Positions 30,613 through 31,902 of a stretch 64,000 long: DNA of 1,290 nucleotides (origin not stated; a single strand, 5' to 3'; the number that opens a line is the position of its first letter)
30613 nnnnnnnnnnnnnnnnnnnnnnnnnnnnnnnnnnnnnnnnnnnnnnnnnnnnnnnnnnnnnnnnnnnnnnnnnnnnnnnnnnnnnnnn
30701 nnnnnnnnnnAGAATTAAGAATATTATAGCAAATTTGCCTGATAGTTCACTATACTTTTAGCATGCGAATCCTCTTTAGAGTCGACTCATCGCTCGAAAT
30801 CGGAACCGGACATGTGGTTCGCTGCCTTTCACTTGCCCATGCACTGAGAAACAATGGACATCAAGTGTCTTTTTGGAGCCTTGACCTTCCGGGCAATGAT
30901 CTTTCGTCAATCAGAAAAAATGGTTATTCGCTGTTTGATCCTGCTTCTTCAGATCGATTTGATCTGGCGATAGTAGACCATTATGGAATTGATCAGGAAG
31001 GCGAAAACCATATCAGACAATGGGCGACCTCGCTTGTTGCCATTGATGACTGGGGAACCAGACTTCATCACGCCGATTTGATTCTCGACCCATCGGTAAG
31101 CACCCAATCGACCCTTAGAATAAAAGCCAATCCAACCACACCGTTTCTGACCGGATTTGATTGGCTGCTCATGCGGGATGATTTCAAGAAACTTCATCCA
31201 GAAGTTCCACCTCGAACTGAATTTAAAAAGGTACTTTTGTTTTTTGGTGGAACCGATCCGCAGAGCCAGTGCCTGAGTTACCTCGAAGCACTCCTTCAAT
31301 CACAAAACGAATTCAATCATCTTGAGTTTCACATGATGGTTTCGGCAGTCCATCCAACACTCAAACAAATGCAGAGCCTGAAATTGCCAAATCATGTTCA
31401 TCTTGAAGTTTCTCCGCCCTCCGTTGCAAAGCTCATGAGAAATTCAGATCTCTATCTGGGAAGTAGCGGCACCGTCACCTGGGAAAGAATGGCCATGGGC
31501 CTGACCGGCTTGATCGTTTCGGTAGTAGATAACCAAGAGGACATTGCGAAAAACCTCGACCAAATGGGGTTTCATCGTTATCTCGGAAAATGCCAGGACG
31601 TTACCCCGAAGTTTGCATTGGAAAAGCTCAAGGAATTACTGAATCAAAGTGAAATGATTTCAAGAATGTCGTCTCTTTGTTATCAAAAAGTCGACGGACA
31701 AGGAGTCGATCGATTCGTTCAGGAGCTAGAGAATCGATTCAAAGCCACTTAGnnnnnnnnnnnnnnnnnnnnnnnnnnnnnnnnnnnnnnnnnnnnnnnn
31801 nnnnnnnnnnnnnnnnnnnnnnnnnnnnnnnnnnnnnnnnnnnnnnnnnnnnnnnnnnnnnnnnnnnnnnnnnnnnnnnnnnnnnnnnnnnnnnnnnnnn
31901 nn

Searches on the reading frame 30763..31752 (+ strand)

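Call 11: search_protein_families(library=pfam, proteins=[window:30763-31752:+], max_evalue=0.00001)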
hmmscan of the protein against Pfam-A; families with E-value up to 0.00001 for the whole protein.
window:30763-31752:+ (329 aa): 0 families

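Call 45: search_protein_families(library=pfam, proteins=[window:30763-31752:+], max_evalue=0.1)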
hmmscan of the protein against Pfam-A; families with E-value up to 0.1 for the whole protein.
window:30763-31752:+ (329 aa): 2 families
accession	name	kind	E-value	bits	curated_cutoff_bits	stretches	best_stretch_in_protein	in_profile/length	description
PF02684.21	LpxB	-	0.023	14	22.6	1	177-246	212-280/374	Lipid-A-disaccharide synthetase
PF13692.12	Glyco_trans_1_4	-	0.027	15.2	27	1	156-259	2-113/142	Glycosyl transferases group 1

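Call 97: search_protein_families(library=ncbifam, proteins=[window:30763-31752:+], max_evalue=0.00001)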
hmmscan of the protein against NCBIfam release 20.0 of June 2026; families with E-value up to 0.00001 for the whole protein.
window:30763-31752:+ (329 aa): 1 family
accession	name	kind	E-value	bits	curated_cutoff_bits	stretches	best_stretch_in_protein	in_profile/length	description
TIGR03590.1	PseG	equivalog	1.4e-56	192.2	153.55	1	1-265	1-280/280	UDP-2,4-diacetamido-2,4,6-trideoxy-beta-L-altropyranose hydrolase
